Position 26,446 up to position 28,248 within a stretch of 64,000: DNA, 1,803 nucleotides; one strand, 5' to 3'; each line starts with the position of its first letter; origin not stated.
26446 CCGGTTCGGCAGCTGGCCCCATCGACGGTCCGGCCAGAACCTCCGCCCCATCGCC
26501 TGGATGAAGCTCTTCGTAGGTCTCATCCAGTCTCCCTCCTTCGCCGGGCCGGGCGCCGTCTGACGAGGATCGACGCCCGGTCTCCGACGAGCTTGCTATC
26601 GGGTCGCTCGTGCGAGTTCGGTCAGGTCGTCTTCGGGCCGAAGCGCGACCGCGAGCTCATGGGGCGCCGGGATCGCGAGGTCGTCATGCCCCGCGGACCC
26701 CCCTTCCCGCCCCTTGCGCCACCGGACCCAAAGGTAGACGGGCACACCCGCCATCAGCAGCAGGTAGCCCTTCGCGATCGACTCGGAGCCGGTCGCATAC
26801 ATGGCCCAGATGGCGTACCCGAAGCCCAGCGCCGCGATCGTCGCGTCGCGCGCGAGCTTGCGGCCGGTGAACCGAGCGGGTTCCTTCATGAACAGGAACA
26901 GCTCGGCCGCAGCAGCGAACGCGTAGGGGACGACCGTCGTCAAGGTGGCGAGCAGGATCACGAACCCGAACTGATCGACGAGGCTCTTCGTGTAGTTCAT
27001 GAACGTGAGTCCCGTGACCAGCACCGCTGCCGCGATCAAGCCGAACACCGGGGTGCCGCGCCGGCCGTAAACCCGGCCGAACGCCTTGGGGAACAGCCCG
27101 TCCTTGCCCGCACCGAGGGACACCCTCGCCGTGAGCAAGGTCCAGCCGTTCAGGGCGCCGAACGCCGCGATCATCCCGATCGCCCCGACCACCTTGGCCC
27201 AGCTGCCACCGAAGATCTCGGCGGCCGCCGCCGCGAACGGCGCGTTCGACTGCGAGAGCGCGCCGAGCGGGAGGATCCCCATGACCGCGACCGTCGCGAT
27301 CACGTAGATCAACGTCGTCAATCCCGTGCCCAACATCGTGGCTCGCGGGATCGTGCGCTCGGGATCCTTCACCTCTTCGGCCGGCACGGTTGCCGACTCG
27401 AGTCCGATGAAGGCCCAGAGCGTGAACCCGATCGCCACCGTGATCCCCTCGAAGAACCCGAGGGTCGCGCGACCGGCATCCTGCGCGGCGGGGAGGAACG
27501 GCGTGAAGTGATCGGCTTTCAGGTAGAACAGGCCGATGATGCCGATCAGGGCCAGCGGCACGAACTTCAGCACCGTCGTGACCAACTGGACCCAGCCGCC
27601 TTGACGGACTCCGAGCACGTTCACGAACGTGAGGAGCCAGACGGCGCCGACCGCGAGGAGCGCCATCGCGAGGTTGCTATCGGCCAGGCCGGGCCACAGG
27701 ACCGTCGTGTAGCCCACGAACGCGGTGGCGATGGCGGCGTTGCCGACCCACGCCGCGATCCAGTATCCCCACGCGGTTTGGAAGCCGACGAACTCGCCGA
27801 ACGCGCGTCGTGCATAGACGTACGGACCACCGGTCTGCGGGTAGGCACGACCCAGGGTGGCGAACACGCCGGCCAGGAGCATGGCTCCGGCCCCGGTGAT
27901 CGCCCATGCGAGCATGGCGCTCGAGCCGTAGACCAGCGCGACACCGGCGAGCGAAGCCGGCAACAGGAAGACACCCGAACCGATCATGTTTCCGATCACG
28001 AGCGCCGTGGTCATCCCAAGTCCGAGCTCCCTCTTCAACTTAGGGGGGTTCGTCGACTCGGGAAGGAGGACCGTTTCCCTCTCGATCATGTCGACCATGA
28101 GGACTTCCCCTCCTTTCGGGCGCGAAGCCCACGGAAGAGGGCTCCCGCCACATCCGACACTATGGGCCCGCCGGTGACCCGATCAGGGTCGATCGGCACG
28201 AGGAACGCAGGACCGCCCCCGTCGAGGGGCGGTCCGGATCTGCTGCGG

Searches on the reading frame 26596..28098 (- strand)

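Call 78: search_protein_families(library=pfam, proteins=[window:26596-28098:-], max_evalue=0.001)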
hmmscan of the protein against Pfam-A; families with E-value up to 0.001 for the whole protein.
window:26596-28098:- (500 aa): 2 families
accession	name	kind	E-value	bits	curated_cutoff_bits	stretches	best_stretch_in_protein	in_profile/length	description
PF13520.12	AA_permease_2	-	1.5e-59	202.5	27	1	28-433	4-404/427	Amino acid permease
PF00324.27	AA_permease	-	3.7e-36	125.2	24.6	1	34-449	6-426/470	Amino acid permease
